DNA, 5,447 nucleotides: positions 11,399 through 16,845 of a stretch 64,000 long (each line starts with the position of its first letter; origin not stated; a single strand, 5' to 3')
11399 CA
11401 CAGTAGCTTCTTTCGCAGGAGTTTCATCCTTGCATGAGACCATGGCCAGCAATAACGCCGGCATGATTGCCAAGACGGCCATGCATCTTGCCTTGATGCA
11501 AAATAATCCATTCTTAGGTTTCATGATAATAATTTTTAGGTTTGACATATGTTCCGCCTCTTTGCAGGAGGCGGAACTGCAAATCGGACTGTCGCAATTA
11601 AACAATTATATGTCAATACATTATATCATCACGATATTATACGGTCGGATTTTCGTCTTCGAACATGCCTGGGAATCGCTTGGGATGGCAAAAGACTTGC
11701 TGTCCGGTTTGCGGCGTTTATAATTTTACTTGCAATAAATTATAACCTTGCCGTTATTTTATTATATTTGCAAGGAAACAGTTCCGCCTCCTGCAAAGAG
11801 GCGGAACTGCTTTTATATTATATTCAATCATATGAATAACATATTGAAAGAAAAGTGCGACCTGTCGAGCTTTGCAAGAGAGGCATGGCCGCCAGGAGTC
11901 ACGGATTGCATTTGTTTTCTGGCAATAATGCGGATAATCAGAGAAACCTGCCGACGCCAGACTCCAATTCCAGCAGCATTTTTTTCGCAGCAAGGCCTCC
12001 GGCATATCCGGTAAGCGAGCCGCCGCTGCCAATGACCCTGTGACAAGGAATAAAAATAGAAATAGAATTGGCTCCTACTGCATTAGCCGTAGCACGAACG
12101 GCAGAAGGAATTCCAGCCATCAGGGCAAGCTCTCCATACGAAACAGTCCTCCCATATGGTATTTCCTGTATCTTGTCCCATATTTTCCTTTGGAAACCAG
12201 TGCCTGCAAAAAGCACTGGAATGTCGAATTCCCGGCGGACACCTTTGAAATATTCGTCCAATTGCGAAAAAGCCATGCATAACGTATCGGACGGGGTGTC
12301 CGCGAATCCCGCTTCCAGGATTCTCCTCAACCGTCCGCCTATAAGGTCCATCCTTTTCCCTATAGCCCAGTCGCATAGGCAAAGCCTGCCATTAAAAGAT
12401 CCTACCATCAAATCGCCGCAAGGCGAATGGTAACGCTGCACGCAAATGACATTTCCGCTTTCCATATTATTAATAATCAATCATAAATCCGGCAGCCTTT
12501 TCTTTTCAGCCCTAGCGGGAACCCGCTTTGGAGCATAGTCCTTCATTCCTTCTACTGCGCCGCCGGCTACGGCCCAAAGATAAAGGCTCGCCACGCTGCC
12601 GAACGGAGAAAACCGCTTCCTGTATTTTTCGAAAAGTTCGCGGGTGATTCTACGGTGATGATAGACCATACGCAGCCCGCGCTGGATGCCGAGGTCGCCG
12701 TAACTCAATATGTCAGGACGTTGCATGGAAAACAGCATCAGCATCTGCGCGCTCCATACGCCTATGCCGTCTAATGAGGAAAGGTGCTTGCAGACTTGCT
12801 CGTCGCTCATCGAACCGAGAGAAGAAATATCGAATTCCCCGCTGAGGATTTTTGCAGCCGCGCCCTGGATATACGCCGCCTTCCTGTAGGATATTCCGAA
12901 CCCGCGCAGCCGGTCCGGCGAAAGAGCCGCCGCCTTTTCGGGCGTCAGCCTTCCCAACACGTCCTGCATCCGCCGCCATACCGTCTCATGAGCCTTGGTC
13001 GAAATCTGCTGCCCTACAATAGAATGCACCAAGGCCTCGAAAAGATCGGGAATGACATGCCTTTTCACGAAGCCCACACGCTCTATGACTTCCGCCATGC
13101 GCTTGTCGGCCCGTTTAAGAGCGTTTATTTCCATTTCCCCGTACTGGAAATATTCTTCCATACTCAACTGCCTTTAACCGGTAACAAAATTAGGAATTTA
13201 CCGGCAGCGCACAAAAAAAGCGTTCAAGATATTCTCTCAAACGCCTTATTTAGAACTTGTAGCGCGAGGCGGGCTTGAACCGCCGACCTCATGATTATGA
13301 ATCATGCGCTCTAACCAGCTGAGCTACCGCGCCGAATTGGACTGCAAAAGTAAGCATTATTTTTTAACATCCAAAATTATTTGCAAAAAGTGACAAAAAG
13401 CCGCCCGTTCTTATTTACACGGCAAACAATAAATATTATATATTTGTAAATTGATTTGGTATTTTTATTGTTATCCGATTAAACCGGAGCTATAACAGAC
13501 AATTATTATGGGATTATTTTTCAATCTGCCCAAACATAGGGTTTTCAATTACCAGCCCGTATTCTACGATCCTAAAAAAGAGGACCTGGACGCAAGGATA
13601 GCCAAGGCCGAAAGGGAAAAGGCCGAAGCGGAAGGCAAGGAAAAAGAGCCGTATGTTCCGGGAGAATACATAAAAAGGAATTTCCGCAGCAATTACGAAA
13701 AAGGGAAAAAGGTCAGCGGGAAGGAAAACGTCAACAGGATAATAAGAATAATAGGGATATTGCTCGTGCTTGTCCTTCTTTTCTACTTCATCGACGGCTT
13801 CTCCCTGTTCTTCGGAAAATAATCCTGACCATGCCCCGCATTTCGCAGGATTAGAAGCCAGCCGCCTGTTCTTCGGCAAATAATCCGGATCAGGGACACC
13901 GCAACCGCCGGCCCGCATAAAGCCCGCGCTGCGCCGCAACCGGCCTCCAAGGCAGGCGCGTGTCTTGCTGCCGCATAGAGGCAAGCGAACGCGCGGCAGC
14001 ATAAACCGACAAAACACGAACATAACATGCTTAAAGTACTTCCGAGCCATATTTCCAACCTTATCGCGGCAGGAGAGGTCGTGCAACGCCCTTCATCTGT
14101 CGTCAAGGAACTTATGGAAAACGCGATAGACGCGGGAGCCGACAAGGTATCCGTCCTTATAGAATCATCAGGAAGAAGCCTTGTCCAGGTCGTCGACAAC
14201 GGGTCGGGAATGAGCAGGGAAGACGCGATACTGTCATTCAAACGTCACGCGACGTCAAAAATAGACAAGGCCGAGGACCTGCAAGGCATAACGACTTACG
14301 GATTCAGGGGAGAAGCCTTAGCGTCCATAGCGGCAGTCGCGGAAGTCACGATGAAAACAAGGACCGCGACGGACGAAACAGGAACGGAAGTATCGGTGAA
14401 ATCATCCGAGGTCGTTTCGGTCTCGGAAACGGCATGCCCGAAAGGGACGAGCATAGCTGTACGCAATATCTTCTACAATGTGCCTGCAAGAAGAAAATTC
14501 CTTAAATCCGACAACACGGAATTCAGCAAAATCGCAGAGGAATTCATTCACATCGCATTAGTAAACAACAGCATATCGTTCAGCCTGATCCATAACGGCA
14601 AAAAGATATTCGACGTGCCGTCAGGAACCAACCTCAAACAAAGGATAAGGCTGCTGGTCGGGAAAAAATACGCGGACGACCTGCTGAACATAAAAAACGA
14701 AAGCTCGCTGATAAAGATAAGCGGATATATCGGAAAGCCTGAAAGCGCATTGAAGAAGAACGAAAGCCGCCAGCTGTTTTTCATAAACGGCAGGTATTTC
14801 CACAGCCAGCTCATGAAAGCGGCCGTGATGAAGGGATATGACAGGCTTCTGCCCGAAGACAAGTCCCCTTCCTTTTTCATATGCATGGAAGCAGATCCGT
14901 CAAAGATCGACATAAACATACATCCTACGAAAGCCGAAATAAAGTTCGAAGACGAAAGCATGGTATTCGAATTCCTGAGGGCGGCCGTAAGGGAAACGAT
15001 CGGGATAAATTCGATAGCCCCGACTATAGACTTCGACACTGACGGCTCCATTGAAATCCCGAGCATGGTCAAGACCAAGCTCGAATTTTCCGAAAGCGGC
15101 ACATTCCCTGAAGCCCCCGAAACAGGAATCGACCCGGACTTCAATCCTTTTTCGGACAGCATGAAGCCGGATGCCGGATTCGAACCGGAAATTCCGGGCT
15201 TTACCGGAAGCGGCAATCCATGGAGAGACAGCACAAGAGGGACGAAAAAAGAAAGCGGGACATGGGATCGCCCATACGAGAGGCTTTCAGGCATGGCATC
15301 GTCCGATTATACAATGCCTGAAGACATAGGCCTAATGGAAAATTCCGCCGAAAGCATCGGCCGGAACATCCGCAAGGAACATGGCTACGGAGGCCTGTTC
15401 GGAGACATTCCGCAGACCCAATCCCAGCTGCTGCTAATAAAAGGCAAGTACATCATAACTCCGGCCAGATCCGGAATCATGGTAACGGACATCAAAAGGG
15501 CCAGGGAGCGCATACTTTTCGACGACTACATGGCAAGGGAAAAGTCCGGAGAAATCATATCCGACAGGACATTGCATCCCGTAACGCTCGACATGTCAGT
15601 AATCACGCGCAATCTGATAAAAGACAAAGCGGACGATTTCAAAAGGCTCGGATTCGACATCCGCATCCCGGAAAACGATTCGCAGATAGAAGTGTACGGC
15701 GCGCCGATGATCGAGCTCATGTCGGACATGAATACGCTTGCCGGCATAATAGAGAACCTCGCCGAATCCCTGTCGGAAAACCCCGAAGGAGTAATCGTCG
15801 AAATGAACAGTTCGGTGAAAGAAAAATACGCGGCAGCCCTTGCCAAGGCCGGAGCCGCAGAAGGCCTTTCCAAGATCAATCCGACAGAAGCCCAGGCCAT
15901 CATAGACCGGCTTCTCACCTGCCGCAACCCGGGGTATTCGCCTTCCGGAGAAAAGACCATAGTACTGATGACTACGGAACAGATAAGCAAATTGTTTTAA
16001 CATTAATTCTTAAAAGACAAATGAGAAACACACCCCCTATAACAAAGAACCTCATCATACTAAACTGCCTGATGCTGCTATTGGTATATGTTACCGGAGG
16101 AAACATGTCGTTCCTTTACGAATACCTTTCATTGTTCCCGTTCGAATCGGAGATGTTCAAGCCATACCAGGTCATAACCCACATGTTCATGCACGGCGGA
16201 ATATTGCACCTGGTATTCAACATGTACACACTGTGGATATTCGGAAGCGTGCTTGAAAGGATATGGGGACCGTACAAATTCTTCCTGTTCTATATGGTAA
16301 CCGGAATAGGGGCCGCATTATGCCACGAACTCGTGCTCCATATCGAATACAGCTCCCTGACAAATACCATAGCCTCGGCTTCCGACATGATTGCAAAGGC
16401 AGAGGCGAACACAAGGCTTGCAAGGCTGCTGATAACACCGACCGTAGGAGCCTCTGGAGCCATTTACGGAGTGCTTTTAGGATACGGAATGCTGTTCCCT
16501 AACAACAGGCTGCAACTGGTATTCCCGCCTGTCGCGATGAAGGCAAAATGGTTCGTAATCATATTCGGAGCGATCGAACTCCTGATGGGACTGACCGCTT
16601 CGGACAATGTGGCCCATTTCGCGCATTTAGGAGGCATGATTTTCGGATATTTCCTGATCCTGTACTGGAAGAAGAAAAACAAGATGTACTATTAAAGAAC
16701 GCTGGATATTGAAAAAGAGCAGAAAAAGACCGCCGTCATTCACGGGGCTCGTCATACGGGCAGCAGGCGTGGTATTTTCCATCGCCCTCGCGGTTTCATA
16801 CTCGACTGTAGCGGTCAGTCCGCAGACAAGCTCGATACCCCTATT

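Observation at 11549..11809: Candidate inverton with loxP/FRT-like sites directly upstream of a lipoprotein operon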

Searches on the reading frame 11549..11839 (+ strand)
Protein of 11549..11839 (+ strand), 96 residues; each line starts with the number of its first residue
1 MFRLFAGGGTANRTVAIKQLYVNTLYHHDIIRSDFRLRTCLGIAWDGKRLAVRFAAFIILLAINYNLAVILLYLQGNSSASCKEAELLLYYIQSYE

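Call 8: search_protein_families(library=pfam, proteins=[window:11549-11839:+], max_evalue=0.01)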
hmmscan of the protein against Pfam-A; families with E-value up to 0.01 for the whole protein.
window:11549-11839:+ (96 aa): 0 families

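Call 27: find_homologous_proteins(query=window:11549-11836:+, max_evalue=1)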
Query window:11549-11836:+ (96 aa): 2 proteins with E <= 1 among 6 candidates.
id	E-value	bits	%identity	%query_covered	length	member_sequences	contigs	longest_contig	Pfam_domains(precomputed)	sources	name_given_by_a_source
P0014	5.2e-56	204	100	100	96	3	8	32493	-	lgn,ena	-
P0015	1.3e-46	174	91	95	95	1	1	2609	-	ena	-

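Call 28: find_encoding_contigs(protein=window:11549-11836:+, flank=1500, max_places=10)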
Protein window:11549-11836:+ (96 aa): 11 contigs read that carry it; 4 places shown.
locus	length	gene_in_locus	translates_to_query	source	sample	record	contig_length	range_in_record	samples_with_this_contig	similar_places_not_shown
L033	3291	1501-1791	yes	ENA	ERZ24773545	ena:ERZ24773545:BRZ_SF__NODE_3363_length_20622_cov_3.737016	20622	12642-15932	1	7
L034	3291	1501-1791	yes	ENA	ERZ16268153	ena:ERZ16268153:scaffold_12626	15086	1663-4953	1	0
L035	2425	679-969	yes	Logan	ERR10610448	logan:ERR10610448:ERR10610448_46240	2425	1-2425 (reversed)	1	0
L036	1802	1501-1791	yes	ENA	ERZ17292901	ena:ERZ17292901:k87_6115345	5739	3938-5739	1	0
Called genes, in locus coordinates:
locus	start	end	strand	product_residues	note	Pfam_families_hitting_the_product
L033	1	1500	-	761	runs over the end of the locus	PF00041:fn3 (faint)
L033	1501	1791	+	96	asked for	-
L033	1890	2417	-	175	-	PF01035:DNA_binding_1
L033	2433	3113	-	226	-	PF00730:HhH-GPD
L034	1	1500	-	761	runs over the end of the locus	PF00041:fn3 (faint)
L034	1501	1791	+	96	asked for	-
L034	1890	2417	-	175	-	PF01035:DNA_binding_1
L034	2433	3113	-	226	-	PF00730:HhH-GPD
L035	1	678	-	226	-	?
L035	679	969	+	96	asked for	-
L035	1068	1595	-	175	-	PF01035:DNA_binding_1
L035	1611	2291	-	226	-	PF00730:HhH-GPD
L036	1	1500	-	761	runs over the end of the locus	PF00041:fn3 (faint)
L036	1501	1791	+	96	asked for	-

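Call 29: find_encoding_contigs(protein=P0015, flank=3000, max_places=6)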
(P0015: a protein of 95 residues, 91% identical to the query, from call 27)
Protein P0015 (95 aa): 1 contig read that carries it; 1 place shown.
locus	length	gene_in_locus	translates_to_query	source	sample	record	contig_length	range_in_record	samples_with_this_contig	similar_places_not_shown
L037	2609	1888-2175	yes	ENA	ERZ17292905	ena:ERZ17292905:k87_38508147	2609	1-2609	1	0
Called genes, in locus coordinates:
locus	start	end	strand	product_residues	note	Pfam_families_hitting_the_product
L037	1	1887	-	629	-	?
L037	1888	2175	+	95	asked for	-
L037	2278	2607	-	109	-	?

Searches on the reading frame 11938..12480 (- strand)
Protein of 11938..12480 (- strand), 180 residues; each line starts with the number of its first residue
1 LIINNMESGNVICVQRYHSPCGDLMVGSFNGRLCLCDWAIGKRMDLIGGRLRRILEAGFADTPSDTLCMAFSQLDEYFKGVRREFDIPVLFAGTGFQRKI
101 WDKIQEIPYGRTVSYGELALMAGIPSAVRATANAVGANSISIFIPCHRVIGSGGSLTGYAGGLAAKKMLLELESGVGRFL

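Call 8: search_protein_families(library=pfam, proteins=[window:11938-12480:-], max_evalue=0.01)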
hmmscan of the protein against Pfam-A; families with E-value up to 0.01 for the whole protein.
window:11938-12480:- (180 aa): 2 families
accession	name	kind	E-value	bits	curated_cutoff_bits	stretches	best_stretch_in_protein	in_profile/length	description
PF01035.26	DNA_binding_1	-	1.4e-31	108.6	27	1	96-174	2-80/81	6-O-methylguanine DNA methyltransferase, DNA binding domain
PF02870.21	Methyltransf_1N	-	0.00056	20.8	21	1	65-89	45-69/71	6-O-methylguanine DNA methyltransferase, ribonuclease-like domain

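Call 12: find_encoding_contigs(protein=window:11938-12465:-, flank=3000, max_places=10)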
Protein window:11938-12465:- (175 aa): 23 contigs read that carry it; 10 places shown.
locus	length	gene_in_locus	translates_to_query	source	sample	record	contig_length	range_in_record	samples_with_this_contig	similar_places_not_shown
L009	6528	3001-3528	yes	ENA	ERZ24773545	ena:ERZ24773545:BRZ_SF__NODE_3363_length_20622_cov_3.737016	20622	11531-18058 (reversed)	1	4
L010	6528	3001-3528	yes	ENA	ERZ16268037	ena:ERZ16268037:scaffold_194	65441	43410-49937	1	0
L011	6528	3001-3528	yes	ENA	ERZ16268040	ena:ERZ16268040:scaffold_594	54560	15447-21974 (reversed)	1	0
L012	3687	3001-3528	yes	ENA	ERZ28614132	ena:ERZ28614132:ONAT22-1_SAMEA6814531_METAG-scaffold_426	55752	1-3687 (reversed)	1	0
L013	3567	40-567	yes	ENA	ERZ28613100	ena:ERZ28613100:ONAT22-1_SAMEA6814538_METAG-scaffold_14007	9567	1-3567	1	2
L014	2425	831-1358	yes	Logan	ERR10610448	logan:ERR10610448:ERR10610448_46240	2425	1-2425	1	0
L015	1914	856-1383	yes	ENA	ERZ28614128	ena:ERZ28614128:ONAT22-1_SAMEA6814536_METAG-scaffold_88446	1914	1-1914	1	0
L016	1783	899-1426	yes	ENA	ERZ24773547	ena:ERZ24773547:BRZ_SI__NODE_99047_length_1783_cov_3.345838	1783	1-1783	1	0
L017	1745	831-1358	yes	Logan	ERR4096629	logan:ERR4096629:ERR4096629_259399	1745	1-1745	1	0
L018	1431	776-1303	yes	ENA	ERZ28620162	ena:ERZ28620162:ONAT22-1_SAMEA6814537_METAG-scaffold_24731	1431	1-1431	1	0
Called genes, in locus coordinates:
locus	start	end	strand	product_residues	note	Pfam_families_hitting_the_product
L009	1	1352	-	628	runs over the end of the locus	PF13589:HATPase_c_3, PF01119:DNA_mis_repair, PF08676:MutL_C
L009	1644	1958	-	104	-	-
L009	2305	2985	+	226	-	PF00730:HhH-GPD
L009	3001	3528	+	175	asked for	PF01035:DNA_binding_1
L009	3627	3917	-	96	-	-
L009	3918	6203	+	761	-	PF00041:fn3 (faint)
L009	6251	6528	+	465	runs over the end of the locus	-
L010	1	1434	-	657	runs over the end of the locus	PF02518:HATPase_c, PF13589:HATPase_c_3, PF01119:DNA_mis_repair, PF08676:MutL_C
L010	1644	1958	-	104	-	-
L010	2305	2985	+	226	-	PF00730:HhH-GPD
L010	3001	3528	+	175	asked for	PF01035:DNA_binding_1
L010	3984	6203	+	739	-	PF00041:fn3 (faint)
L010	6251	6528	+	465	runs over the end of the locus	-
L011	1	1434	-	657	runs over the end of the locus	PF02518:HATPase_c, PF13589:HATPase_c_3, PF01119:DNA_mis_repair, PF08676:MutL_C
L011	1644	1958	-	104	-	-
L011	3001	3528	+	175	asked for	PF01035:DNA_binding_1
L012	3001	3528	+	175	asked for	PF01035:DNA_binding_1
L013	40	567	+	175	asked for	PF01035:DNA_binding_1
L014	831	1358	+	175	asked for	PF01035:DNA_binding_1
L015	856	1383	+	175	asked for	PF01035:DNA_binding_1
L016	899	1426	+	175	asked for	PF01035:DNA_binding_1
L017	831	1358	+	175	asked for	PF01035:DNA_binding_1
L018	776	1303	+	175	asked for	PF01035:DNA_binding_1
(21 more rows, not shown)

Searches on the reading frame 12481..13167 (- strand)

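Call 8: search_protein_families(library=pfam, proteins=[window:12481-13167:-], max_evalue=0.01)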
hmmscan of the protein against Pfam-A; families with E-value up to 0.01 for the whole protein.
window:12481-13167:- (228 aa): 1 family
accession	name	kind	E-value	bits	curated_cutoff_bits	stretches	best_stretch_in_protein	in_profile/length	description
PF00730.31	HhH-GPD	-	3.9e-15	56.5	26.2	1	47-184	1-104/108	HhH-GPD superfamily base excision DNA repair protein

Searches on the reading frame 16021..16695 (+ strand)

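Call 32: search_protein_families(library=pfam, proteins=[window:16021-16695:+], max_evalue=0.001)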
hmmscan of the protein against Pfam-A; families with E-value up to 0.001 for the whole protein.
window:16021-16695:+ (224 aa): 2 families
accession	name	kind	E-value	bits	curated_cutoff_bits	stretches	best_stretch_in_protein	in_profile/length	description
PF01694.28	Rhomboid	-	4.6e-31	108.4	22.6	1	48-216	4-140/143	Rhomboid domain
PF08551.15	DUF1751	-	1.3e-08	35.8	22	1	46-110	6-70/99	Eukaryotic integral membrane protein (DUF1751)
